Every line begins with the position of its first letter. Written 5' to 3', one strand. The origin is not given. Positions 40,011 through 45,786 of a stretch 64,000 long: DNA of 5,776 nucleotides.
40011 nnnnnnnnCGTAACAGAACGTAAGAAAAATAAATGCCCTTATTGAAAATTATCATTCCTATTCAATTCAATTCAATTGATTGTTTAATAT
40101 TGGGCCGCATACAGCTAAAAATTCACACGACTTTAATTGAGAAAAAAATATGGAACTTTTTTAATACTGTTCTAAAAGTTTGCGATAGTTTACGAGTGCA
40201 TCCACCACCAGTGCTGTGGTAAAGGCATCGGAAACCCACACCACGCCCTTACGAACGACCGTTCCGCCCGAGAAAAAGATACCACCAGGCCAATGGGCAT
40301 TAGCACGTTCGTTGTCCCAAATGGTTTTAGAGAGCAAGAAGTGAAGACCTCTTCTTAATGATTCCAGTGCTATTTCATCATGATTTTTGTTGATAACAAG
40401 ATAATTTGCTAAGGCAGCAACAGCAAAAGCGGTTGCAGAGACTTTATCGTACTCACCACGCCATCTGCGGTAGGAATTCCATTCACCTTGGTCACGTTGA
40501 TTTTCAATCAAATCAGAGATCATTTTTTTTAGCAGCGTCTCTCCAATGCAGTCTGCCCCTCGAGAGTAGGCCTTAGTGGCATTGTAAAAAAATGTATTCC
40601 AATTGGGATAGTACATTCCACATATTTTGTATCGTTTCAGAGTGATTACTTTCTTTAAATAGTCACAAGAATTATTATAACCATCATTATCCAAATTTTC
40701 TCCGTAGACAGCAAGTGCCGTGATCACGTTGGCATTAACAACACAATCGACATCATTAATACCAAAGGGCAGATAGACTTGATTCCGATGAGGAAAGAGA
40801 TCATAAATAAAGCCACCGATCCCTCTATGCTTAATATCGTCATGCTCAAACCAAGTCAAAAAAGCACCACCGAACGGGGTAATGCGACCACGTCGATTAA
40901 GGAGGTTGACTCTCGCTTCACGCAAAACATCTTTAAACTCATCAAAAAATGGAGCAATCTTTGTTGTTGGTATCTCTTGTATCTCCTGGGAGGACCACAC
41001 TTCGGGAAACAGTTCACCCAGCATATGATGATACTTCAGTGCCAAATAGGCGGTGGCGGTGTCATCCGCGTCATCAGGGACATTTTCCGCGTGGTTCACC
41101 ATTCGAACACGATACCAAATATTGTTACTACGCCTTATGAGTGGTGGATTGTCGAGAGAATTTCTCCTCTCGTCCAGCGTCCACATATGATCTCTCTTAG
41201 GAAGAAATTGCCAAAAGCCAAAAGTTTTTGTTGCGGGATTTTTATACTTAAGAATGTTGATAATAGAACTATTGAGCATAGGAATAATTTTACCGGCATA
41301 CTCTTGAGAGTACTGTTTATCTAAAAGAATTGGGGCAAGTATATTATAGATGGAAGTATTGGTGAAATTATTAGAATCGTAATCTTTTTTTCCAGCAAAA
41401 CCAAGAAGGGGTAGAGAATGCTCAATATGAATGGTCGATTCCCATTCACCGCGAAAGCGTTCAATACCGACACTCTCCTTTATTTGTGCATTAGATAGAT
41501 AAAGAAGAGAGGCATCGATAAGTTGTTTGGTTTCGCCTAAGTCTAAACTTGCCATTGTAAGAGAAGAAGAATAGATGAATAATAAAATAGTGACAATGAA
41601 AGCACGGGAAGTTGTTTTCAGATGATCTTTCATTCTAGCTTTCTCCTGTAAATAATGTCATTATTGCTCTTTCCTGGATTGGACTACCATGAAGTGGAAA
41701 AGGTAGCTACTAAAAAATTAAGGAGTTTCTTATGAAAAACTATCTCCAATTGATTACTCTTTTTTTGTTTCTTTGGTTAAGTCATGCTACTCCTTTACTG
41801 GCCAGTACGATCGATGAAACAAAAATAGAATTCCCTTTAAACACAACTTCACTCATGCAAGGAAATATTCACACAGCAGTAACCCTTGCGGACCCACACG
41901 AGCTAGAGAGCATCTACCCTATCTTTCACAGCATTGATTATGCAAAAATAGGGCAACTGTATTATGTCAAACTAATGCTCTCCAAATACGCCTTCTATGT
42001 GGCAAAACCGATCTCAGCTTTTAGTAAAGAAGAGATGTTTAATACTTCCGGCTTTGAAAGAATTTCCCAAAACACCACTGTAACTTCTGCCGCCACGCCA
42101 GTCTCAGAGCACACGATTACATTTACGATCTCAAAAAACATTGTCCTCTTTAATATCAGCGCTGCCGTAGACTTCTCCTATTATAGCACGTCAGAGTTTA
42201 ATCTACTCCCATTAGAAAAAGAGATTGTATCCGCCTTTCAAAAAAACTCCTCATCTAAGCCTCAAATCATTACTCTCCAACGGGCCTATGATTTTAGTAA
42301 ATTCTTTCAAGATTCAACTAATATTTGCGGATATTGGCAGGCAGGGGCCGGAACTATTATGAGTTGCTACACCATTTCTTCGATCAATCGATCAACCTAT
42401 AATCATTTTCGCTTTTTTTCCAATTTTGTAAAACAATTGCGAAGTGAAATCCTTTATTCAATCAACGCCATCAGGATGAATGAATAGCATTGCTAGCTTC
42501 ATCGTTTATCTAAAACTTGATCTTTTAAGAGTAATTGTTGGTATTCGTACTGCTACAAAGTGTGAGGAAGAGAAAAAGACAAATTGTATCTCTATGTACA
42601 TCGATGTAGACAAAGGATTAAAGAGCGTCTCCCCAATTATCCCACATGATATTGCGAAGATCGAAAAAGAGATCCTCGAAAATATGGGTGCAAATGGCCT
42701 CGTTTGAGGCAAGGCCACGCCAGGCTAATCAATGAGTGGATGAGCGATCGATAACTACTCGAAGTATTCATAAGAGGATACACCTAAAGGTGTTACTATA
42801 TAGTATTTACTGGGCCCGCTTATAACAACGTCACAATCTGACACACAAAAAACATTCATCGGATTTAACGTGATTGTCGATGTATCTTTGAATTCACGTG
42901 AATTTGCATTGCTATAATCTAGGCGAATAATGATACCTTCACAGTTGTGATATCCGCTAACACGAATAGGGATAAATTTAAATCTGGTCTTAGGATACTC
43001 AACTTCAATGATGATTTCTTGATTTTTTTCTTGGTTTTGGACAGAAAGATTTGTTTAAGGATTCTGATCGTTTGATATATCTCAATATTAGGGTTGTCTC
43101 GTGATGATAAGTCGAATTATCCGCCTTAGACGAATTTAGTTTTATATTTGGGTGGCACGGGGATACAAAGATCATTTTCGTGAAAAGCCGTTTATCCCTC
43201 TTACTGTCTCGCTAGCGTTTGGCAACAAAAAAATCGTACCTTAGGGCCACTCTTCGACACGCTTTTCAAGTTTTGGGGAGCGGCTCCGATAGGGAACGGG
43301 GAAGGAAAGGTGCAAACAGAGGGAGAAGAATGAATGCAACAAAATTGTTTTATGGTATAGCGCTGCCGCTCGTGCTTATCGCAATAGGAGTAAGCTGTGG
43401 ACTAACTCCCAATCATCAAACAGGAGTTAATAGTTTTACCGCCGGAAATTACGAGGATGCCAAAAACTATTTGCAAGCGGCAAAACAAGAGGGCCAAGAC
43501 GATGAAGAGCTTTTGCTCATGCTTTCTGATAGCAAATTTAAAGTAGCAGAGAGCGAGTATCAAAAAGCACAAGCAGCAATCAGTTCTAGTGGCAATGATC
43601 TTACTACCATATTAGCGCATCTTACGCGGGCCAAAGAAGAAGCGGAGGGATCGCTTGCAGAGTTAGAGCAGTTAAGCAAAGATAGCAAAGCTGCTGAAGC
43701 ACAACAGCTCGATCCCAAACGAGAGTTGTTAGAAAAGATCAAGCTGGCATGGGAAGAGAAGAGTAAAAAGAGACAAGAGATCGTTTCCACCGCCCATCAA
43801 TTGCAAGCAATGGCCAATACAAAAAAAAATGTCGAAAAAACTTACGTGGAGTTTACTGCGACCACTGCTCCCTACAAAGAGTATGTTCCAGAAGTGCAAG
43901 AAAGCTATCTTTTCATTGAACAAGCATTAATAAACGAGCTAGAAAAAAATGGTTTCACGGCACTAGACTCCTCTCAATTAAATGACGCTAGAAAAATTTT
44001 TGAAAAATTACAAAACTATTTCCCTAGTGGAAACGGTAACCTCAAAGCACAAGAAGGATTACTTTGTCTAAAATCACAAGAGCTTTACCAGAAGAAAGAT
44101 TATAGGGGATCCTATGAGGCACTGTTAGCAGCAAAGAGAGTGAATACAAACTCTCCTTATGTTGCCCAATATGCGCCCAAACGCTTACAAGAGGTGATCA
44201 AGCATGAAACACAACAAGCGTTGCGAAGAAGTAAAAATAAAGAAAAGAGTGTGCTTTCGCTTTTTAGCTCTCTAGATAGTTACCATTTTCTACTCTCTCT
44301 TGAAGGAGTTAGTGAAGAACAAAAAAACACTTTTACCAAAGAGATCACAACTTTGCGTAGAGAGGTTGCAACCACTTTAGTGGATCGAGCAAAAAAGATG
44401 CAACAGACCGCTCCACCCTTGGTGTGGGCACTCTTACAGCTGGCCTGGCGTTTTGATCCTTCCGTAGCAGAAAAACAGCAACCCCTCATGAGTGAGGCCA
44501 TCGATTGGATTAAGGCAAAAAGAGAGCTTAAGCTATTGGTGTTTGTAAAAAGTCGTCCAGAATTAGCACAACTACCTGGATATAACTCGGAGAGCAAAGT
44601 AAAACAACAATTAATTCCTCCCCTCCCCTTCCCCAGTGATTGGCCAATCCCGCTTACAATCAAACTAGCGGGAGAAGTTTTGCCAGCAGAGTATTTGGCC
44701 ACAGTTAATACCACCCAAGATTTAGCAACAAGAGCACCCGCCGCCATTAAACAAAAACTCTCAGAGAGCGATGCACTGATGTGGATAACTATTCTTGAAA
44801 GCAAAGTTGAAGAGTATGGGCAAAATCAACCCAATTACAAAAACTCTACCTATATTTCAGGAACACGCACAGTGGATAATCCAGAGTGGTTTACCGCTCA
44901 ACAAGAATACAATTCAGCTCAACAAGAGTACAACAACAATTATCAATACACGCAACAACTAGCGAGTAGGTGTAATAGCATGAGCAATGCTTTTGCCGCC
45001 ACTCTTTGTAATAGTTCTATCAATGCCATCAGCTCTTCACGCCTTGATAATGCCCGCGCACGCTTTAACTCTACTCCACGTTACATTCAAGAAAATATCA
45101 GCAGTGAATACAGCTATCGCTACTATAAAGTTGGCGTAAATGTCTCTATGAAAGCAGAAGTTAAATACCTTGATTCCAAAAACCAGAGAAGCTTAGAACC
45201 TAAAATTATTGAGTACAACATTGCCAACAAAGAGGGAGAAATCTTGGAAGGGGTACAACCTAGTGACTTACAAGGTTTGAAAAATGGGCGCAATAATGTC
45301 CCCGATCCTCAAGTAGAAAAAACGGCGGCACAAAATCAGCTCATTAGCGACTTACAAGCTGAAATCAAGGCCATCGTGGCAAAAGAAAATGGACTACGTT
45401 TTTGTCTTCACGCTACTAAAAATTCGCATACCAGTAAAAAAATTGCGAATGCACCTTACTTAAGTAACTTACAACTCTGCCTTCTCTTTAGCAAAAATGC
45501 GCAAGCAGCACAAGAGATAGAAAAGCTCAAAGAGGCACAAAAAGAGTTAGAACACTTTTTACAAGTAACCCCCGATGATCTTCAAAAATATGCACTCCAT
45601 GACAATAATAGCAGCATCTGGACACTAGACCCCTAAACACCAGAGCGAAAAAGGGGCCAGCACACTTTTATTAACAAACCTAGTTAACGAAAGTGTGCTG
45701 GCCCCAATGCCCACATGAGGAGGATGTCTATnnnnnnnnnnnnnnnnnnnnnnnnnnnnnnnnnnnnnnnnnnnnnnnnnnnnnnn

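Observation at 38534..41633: Signal-peptide-bearing, shortened squalene-hopene-cyclase-like protein (DxDDTA) convergent with an FAD amine-oxidase/desaturase-family protein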

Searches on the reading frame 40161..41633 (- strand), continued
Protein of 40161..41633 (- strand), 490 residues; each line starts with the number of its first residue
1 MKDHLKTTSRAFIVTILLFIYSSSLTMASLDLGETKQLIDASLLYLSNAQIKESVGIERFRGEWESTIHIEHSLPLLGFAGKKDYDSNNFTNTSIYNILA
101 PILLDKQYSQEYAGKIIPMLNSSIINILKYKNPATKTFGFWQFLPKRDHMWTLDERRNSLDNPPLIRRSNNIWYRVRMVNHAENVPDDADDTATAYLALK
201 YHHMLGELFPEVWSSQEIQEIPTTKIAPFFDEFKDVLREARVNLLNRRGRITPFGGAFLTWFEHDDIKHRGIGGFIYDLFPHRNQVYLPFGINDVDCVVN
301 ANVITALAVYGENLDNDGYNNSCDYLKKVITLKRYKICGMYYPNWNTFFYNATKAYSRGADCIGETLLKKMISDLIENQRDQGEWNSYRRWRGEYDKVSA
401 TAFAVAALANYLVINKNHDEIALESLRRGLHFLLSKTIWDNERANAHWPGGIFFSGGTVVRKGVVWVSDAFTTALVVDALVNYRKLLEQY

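Call 26: fold_search(model_id=the predicted structure, library=pdb)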
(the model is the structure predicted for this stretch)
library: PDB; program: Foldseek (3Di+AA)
matches with E <= 10: 465; with E <= 0.001: 39
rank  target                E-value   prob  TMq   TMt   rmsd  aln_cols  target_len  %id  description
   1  8paj_B                9.9e-07  1.00  0.46  0.63   8.0       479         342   14  Crystal Structure of a Squalene-Hopene cyclase from Archangium gephyra (released 2024-06-26)
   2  8paj_A                1.1e-06  1.00  0.46  0.62   7.8       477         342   14  Crystal Structure of a Squalene-Hopene cyclase from Archangium gephyra (released 2024-06-26)
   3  6sbc                  1.7e-06  1.00  0.48  0.65   7.6       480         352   14  Structure of type II terpene cyclase MstE from Scytonema in complex with farnesyl dihydroxybenzoate (released 2020-07-15)
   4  9m7d_B                1.8e-06  1.00  0.46  0.45   6.9       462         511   13  Crystal structure of AsDMS D333N mutant (released 2025-09-10)
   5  8pak_B                2.1e-06  1.00  0.49  0.67   7.9       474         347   12  Crystal Structure of a Squalene-Hopene Cyclase from Cystobacter fuscus (released 2024-06-26)
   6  6sbg                  2.1e-06  1.00  0.48  0.64   7.7       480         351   14  Structure of type II terpene cyclase MstE_R337A from Scytonema in complex with geranylgeranyl dihydroxybenzoate (substra (released 2020-07-15)
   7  9mhs_A                3.5e-06  1.00  0.48  0.48   6.8       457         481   13  Drimenol synthase (released 2025-07-16)
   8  9m7e_A                3.5e-06  1.00  0.45  0.43   6.9       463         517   12  Crystal structure of AsDMS D333N mutant in complex with drimenyl phosphate (released 2025-09-10)
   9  6sbe                  3.6e-06  1.00  0.48  0.65   7.4       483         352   13  Structure of type II terpene cyclase MstE_D109N from Scytonema in complex with geranylgeranyl dihydroxybenzoate (substra (released 2020-07-15)
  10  8pak_A                4.0e-06  1.00  0.47  0.63   8.5       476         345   12  Crystal Structure of a Squalene-Hopene Cyclase from Cystobacter fuscus (released 2024-06-26)
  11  6sbb_A                4.6e-06  1.00  0.45  0.60   8.2       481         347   13  Structure of type II terpene cyclase MstE from Scytonema (apo) (released 2020-07-15)
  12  9m7f_A                5.0e-06  1.00  0.47  0.45   7.1       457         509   12  Crystal structure of AsDMS D333N mutant in complex with farnesyl pyrophosphate (released 2025-09-10)
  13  9m7e_B                7.7e-06  1.00  0.46  0.45   6.9       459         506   13  Crystal structure of AsDMS D333N mutant in complex with drimenyl phosphate (released 2025-09-10)
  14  6sbf                  8.0e-06  1.00  0.48  0.65   7.4       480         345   13  Structure of type II terpene cyclase MstE_Y157F from Scytonema (apo) (released 2020-07-15)
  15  9mlo_B                8.4e-06  1.00  0.45  0.45   6.8       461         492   14  Drimenol Synthase - Farnesyl Thiol Complex (released 2025-07-16)
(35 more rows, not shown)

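Call 32: search_protein_families(library=pfam, proteins=[L012:7425-8441:+, L030:7424-8437:-, L005:7616-8851:+, L006:7361-8578:+], max_evalue=1)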
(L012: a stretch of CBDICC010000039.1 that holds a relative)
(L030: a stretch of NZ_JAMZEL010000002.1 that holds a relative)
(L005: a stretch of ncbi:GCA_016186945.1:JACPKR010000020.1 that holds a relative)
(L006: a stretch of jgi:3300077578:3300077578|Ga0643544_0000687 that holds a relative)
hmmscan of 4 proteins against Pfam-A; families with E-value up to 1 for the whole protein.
L012:7425-8441:+ (338 aa): 4 families
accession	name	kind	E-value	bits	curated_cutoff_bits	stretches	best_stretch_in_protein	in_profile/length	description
PF24486.1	DUF7583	-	0.014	15.9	27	0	101-142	40-81/100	Domain of unknown function (DUF7583)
PF24796.1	WDR55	-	0.015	14.8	200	1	28-150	80-201/296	WDR55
PF24814.1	WD40_Prp19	-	0.024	14.1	320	1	78-150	85-157/281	Prp19 WD40 domain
PF07494.17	Reg_prop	-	0.22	12.3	20.4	0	256-271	4-19/24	Two component regulator propeller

L030:7424-8437:- (337 aa): 3 families
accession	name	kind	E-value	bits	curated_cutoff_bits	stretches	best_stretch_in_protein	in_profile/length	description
PF15902.12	Sortilin-Vps10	-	0.0093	15.2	33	1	84-218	29-165/446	Sortilin, neurotensin receptor 3,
PF13810.12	DUF4185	-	0.066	12.9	39.5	1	157-230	129-201/309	Domain of unknown function (DUF4185)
PF02012.26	BNR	-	0.88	10.3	27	0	160-169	3-12/12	BNR/Asp-box repeat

L005:7616-8851:+ (411 aa): 0 families

L006:7361-8578:+ (405 aa): 0 families

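Call 34: search_protein_families(library=pfam, proteins=[P0035, P0036, P0037, P0038, P0039, P0040, P0041, P0043, P0044, P0033], max_evalue=0.01)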
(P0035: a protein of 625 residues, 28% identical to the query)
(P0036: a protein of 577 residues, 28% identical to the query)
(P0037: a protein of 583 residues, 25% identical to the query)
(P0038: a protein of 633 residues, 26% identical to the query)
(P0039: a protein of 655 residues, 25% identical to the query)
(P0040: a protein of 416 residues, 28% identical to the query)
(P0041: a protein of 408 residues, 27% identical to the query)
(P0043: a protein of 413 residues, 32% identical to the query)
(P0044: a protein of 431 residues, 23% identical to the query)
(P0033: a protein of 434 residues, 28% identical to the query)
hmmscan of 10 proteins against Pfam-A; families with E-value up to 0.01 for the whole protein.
P0035 (625 aa): 0 families

P0036 (577 aa): 0 families

P0037 (583 aa): 0 families

P0038 (633 aa): 0 families

P0039 (655 aa): 0 families

P0040 (416 aa): 0 families

P0041 (408 aa): 0 families

P0043 (413 aa): 0 families

P0044 (431 aa): 0 families

P0033 (434 aa): 1 family
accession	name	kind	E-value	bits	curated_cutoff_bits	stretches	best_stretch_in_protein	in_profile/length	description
PF13243.12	SQHop_cyclase_C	-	2.3e-07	30.6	26.1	1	313-387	157-225/319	Squalene-hopene cyclase C-terminal domain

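Call 43: search_protein_representatives(alignment_id=A1)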
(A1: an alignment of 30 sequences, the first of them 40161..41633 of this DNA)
Query: 30 sequences, 455 profile positions. Proteins with E-value up to 0.001 (for the whole library): 2062; up to 1e-10: 615; up to 1e-30: 220. The best 150 are listed.
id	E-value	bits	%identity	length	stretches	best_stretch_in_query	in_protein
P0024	2.7e-172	590.1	-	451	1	6-452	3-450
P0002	9.6e-169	578.4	-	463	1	8-452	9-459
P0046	1.4e-165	568.0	-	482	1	7-451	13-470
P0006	3.9e-165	566.5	-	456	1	5-454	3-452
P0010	2.3e-163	560.6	-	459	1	3-453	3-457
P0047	5.1e-159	546.3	-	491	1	12-453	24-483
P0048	8.7e-158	542.3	-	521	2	5-363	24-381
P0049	1.9e-157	541.1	-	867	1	10-449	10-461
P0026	2.7e-152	524.2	-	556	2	27-454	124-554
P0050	9.0e-152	522.4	-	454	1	5-452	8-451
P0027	1.2e-151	522.0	-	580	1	31-453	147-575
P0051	2.9e-151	520.8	-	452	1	5-451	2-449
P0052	3.1e-151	520.7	-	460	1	8-448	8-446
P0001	1.5e-150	518.4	-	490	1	5-454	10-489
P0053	9.4e-150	515.8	-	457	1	7-452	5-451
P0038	2.1e-55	204.8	-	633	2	166-452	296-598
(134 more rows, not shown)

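Call 61: find_homologous_proteins(query=L006:7361-8578:+)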
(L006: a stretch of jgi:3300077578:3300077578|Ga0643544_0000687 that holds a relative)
Query L006:7361-8578:+ (405 aa): 74 proteins with E <= 0.001 among 4271 candidates.
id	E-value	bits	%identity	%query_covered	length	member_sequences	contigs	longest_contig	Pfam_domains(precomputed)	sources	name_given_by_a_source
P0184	1.2e-265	899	100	100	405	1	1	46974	-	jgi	jgi:hypothetical protein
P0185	2.1e-190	651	74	95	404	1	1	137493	-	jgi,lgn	jgi:hypothetical protein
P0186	4.1e-180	617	69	98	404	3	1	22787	-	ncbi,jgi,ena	-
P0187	1.5e-120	421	68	66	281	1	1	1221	-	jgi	jgi:hypothetical protein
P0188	1.8e-61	227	39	88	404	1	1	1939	-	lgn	-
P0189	7.4e-61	225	38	89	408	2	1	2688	-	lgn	-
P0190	1.0e-59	221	46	65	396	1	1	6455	-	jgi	jgi:hypothetical protein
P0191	2.7e-59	219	39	88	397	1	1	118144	-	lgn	-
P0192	4.8e-59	219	38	88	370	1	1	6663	-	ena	-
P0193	1.8e-58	217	37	93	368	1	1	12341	-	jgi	jgi:hypothetical protein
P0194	2.1e-58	217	35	94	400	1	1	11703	-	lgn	-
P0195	8.4e-58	215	38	84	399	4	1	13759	-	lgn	-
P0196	1.4e-57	214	42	64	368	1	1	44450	-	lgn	-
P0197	2.0e-57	213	44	64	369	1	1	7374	-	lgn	-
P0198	2.5e-57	213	36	98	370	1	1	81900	-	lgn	-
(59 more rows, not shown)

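Call 77: predict_structure(alignment_id=A3)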
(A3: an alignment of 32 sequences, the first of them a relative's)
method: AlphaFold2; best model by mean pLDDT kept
length: 405 residues; sequences in the alignment: 32
mean_pLDDT: 84.9   pTM: 0.84
mean pLDDT of the five models: 84.9, 84.3, 83.9, 83.7, 82.6
residues with pLDDT >= 90: 202; 70-90: 145; 50-70: 36; < 50: 22
segments of 3 or more residues with pLDDT < 50: 20-22, 86-93, 95-101
pLDDT, mean of each block of 10 residues (from residue 1): 70 64 64 75 89 92 83 61 50 47 59 81 87 89 90 98 98 98 90 82 92 93 94 96 99 98 85 81 92 89 97 94 83 79 94 98 97 96 85 91 81
secondary structure, 60 per line:
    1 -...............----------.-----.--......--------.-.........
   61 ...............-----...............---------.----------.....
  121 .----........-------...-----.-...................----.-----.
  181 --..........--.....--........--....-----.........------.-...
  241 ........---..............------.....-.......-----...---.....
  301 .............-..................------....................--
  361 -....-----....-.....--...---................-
elements in order: H2-16 H36-41 H52-75 H81-95 H116-121 H126-133 E141-143 H151-169 H183-192 H195-199 H202-209 H212-215 H221-229 H238-248 H253-265 H272-276 H279-283 E290-292 H296-313 H315-332 H339-358 H362-365 H371-374 H376-379 H389-404

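Call 80: fold_search(model_id=the predicted structure, library=pdb)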
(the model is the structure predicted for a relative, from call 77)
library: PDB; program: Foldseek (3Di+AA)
matches with E <= 10: 82; with E <= 0.001: 0
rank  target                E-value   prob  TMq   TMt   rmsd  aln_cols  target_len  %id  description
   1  8jbd_B                1.1e+00  0.04  0.12  0.14  21.8       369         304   10  Crystal structure of Adenylosuccinate lyase from Thermus thermophilus HB8, TtPurB (released 2023-11-15)
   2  8pj5_y                1.2e+00  0.04  0.12  0.10  23.5       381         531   12  Structure of human 48S translation initiation complex after eIF2 release prior 60S subunit joining (48S-5) (released 2024-08-14)
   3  8k84_B                2.2e+00  0.09  0.17  0.26  12.6       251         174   10  De novo design protein -N3 (released 2024-07-31)
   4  6yjj                  2.4e+00  0.02  0.11  0.12  23.4       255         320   13  Structure of CYRI-B (FAM49B) from Rhincodon typus (selenomethionine derivative) (released 2020-10-14)
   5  9g9o_A                2.4e+00  0.02  0.09  0.09  20.0       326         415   12  Lipid III flippase WzxE with NB10 and NB7 nanobodies in outward-facing conformation - crystal 2 (released 2025-01-22)
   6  1t72_G                2.5e+00  0.06  0.13  0.22  15.9       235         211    6  Crystal structure of phosphate transport system protein phoU from Aquifex aeolicus (released 2004-12-07)
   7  6xz4_A                2.5e+00  0.02  0.11  0.14  23.6       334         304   10  Crystal structure of TLNRD1 (released 2020-05-27)
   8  8zyv_D                2.7e+00  0.06  0.11  0.18  17.8       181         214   12  Bacterial flagellar sodium-driven stator PomA5PomB2 with 100 mM NaCl (released 2025-01-01)
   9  6yxy_BE               2.7e+00  0.02  0.13  0.13  22.5       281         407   11  State B of the Trypanosoma brucei mitoribosomal large subunit assembly intermediate (released 2020-10-14)
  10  9m2s_R                3.0e+00  0.04  0.10  0.12  18.2       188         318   11  Cryo-EM structure of the cadaverine-bound zTAAR13c-Gs complex (released 2026-03-04)
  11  8fiq_A                3.3e+00  0.08  0.17  0.31  14.3       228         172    9  Multi-state design of two-state switchable hinge proteins (released 2023-08-16)
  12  6w1e                  3.3e+00  0.08  0.16  0.25  16.8       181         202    8  Crystal structure of Streptococcus thermophilus SHP pheromone receptor Rgg3 (released 2020-10-21)
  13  8d9o                  3.3e+00  0.05  0.14  0.24  22.3       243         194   13  De Novo Photosynthetic Reaction Center Protein in Apo-State (released 2022-09-28)
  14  8wpg_B                3.3e+00  0.02  0.11  0.07  18.8       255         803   10  Human calcium-sensing receptor bound with cinacalcet in detergent (released 2023-11-22)
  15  6yxx_BE               3.5e+00  0.03  0.12  0.14  22.6       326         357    9  State A of the Trypanosoma brucei mitoribosomal large subunit assembly intermediate (released 2020-10-14)
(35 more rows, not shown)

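Call 90: search_protein_families(library=padloc, proteins=[window:40161-41633:-], max_evalue=0.01)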
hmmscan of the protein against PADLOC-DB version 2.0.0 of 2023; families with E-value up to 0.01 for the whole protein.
window:40161-41633:- (490 aa): 0 families

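Call 91: search_protein_families(library=phrogs, proteins=[window:40161-41633:-], max_evalue=0.01)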
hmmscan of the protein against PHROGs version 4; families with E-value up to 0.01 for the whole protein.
window:40161-41633:- (490 aa): 0 families

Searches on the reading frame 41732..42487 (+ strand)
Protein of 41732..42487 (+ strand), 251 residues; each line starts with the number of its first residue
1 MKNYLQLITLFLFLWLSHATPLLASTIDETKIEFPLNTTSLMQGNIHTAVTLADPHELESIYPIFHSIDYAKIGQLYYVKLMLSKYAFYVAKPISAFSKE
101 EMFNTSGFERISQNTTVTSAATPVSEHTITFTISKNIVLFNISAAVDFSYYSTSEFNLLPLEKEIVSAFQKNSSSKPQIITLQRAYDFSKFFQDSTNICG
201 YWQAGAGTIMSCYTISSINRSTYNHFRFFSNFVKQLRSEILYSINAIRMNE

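Call 3: search_protein_families(library=pfam, proteins=[window:41732-42487:+], max_evalue=1)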
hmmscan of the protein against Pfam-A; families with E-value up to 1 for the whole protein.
window:41732-42487:+ (251 aa): 1 family
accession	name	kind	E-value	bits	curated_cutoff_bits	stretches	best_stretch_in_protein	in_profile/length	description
PF18579.7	Raf1_HTH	-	0.13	12.4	27.3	1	97-120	31-54/61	Rubisco accumulation factor 1 helix turn helix domain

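Call 4: search_protein_families(library=ncbifam, proteins=[window:41732-42487:+], max_evalue=1)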
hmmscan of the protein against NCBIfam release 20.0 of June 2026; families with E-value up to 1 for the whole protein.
window:41732-42487:+ (251 aa): 0 families

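Call 90: search_protein_families(library=padloc, proteins=[window:41732-42487:+], max_evalue=0.01)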
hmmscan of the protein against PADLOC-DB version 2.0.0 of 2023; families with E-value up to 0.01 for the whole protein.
window:41732-42487:+ (251 aa): 0 families

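Call 91: search_protein_families(library=phrogs, proteins=[window:41732-42487:+], max_evalue=0.01)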
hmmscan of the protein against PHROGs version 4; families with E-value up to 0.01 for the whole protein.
window:41732-42487:+ (251 aa): 0 families

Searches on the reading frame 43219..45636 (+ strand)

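Call 3: search_protein_families(library=pfam, proteins=[window:43219-45636:+], max_evalue=1)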
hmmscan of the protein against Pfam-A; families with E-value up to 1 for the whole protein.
window:43219-45636:+ (805 aa): 2 families
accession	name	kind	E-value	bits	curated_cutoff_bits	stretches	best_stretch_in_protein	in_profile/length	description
PF13428.12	TPR_14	-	0.013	16.6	23.5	0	74-103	13-42/44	Tetratricopeptide repeat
PF08002.16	DUF1697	-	0.54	11.1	24.4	0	710-780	55-129/137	Protein of unknown function (DUF1697)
